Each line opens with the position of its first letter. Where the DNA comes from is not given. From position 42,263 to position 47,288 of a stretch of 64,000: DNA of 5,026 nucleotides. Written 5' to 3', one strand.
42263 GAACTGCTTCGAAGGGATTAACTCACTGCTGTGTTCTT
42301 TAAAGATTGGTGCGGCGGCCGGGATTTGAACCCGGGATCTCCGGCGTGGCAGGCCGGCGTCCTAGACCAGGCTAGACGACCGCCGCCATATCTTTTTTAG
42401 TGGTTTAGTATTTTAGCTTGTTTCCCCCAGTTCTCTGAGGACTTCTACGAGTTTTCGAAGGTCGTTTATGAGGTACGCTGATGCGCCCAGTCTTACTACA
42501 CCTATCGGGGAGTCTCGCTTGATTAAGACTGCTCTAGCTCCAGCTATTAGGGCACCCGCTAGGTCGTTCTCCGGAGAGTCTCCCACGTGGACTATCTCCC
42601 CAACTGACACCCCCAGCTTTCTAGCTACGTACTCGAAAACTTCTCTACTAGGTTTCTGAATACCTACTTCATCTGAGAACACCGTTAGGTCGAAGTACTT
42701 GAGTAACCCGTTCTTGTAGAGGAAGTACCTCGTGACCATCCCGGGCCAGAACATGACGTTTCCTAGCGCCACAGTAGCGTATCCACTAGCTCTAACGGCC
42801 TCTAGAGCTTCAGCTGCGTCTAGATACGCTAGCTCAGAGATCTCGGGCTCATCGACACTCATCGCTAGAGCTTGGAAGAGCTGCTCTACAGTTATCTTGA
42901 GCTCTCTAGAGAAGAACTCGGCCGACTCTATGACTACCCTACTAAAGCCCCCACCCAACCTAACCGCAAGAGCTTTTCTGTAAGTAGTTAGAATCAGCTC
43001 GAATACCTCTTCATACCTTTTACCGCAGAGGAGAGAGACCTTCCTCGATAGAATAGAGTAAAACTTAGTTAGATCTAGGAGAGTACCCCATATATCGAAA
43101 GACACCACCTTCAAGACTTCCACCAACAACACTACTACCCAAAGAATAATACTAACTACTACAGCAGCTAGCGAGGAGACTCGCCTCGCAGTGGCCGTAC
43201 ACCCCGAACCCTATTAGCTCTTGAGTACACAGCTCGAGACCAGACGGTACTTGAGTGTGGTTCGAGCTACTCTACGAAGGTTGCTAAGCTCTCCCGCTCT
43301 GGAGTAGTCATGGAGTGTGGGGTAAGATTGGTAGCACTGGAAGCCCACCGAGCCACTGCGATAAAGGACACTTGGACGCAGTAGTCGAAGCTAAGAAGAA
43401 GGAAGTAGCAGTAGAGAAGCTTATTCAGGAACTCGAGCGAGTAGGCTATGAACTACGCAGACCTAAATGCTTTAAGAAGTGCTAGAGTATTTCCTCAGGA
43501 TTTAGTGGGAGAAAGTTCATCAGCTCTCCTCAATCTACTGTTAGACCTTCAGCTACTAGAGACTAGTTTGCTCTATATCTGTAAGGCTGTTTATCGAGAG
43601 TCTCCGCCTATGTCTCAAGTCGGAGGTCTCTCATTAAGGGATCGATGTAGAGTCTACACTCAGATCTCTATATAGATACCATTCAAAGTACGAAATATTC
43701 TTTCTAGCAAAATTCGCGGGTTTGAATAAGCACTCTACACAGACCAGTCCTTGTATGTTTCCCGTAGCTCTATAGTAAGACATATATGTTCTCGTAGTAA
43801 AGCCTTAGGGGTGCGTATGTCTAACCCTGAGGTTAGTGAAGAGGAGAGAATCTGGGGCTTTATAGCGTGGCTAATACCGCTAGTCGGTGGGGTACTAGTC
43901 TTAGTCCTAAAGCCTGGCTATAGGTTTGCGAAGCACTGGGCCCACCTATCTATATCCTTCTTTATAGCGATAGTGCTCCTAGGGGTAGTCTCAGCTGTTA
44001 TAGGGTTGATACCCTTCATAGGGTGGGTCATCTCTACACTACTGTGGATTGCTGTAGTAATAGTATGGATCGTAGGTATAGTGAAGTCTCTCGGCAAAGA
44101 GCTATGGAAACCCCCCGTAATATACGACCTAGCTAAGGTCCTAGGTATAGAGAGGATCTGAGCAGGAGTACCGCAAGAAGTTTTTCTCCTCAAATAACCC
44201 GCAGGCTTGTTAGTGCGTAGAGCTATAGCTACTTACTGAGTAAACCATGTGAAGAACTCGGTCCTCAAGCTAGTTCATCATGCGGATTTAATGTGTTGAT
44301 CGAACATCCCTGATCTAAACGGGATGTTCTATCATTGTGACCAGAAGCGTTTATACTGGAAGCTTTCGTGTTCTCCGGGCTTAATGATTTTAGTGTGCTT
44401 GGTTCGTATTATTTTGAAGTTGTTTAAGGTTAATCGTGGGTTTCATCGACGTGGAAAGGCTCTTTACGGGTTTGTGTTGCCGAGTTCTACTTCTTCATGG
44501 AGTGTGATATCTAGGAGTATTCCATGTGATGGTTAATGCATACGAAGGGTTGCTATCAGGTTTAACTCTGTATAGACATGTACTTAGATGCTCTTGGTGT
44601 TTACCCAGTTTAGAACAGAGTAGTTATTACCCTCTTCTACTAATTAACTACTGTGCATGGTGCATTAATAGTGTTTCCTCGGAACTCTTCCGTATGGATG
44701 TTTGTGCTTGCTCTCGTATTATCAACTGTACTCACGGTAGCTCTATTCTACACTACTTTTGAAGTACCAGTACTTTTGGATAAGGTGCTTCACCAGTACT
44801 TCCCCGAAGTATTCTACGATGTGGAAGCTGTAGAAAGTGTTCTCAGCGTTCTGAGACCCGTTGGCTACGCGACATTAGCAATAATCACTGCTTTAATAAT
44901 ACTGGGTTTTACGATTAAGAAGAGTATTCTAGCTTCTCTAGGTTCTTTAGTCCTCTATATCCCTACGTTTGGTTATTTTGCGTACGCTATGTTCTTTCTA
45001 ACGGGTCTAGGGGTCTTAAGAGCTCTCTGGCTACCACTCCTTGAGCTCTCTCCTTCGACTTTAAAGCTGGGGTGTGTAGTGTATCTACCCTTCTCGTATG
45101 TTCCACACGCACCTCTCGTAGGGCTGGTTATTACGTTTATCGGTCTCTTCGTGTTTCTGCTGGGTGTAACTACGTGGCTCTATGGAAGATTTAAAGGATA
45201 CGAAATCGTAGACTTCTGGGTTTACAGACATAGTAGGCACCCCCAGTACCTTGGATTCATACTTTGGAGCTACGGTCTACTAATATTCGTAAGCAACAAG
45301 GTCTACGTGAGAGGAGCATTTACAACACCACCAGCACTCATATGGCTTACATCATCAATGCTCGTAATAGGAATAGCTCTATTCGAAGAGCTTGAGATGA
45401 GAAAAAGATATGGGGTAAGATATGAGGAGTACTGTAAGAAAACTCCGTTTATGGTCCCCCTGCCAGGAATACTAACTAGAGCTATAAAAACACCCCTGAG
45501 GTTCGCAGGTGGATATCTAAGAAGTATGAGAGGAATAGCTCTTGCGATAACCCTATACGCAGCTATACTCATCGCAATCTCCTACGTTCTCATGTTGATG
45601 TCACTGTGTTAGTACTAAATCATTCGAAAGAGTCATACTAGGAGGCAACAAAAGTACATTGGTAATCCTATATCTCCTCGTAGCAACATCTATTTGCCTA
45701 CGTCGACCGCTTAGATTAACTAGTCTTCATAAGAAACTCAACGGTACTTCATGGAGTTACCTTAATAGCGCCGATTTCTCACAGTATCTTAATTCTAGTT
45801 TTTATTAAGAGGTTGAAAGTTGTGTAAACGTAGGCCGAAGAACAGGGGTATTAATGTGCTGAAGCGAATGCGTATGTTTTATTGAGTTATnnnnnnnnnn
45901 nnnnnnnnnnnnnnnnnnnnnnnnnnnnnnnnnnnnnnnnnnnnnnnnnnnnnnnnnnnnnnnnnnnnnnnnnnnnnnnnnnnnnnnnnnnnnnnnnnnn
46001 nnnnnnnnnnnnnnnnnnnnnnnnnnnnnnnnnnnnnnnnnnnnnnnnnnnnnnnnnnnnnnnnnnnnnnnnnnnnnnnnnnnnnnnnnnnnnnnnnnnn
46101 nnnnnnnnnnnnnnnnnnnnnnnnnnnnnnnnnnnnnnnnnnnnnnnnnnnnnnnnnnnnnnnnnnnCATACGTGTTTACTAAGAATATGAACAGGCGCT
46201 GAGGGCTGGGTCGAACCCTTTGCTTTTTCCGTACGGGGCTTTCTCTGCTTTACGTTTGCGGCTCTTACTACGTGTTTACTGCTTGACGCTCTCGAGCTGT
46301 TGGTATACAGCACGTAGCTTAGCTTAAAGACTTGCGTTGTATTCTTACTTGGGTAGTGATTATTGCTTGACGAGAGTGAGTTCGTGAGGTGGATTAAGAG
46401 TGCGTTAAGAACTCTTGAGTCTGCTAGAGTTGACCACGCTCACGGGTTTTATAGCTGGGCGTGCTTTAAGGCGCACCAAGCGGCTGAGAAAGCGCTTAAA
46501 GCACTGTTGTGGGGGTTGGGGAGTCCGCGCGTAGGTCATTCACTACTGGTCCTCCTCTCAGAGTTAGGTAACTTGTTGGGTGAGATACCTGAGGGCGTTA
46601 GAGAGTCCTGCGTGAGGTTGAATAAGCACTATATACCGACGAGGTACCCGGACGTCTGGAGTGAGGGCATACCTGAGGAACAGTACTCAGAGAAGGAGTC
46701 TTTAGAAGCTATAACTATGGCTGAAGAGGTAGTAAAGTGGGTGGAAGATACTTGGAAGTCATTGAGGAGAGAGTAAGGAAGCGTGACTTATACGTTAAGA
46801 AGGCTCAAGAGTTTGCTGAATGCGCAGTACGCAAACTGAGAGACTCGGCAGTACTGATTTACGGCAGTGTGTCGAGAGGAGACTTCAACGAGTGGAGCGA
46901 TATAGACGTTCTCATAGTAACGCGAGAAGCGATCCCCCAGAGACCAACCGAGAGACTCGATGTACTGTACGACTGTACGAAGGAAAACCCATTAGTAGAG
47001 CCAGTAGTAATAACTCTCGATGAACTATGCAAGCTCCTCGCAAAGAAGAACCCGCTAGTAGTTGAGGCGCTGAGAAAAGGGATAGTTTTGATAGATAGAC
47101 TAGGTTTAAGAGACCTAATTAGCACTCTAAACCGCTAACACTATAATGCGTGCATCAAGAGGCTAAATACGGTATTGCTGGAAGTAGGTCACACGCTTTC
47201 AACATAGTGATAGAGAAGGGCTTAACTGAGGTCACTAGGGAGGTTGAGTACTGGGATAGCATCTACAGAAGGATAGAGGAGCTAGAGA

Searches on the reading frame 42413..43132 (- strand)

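Call 11: search_protein_families(library=pfam, proteins=[window:42413-43132:-], max_evalue=0.01)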
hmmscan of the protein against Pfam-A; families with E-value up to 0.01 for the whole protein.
window:42413-43132:- (239 aa): 3 families
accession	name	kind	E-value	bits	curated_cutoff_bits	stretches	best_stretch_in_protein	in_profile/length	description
PF00702.32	Hydrolase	-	2.3e-17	64.5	26.4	1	8-198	2-191/191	haloacid dehalogenase-like hydrolase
PF13419.12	HAD_2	-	9.4e-11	42.6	23.8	1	105-203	83-177/178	Haloacid dehalogenase-like hydrolase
PF13242.12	Hydrolase_like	-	1.7e-09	37.9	22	1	159-206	3-50/75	HAD-hyrolase-like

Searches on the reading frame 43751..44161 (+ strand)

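Call 11: search_protein_families(library=pfam, proteins=[window:43751-44161:+], max_evalue=0.01)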
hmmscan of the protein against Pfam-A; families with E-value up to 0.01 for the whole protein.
window:43751-44161:+ (136 aa): 2 families
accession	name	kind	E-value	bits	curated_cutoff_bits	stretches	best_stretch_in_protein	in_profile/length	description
PF09685.15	DUF4870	-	3.5e-08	33.8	25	1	34-126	17-105/107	Domain of unknown function (DUF4870)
PF13430.11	DUF4112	-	0.00019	22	23.3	1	35-97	27-90/105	Domain of unknown function (DUF4112)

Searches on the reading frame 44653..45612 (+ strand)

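Call 11: search_protein_families(library=pfam, proteins=[window:44653-45612:+], max_evalue=0.01)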
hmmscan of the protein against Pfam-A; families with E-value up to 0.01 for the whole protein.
window:44653-45612:+ (319 aa): 3 families
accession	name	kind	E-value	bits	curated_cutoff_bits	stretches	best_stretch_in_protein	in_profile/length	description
PF06966.17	DUF1295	-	6.5e-06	26.2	20.4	1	186-264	156-235/235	Protein of unknown function (DUF1295)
PF04140.19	ICMT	-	0.00012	22.9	24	1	182-224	32-74/95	Isoprenylcysteine carboxyl methyltransferase (ICMT) family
PF04191.18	PEMT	-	0.00022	22.1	25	1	158-254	12-103/105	Phospholipid methyltransferase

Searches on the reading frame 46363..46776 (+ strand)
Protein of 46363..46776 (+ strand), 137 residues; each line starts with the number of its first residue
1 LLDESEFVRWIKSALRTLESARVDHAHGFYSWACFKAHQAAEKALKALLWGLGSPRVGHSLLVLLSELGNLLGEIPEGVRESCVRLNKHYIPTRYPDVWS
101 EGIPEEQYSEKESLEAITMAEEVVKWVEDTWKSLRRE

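Call 11: search_protein_families(library=pfam, proteins=[window:46363-46776:+], max_evalue=0.01)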
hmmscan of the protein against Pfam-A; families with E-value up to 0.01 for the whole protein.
window:46363-46776:+ (137 aa): 2 families
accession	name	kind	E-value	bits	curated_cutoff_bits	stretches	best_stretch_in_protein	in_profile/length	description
PF05168.19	HEPN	-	1.5e-32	112.6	22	1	9-129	3-116/117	HEPN domain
PF05942.16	PaREP1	-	0.005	17.2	24.4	0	11-49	3-41/115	Archaeal PaREP1/PaREP8 family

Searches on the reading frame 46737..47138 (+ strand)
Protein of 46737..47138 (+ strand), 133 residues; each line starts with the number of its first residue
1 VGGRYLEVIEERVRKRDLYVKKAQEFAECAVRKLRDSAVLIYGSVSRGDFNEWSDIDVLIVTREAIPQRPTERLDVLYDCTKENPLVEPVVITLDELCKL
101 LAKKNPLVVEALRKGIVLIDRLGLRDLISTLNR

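Call 11: search_protein_families(library=pfam, proteins=[window:46737-47138:+], max_evalue=0.01)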
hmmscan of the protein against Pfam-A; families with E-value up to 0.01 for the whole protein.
window:46737-47138:+ (133 aa): 3 families
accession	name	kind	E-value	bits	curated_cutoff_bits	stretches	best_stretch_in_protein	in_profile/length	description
PF01909.29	NTP_transf_2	-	1.7e-09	38.4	21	1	25-101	3-81/93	Nucleotidyltransferase domain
PF18765.7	Polbeta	-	1e-06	29.3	26.9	1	37-121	14-90/93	Polymerase beta, Nucleotidyltransferase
PF22600.2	MTPAP-like_central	-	0.00065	20.2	27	1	9-91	15-97/139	Poly(A) RNA polymerase, mitochondrial-like, central palm domain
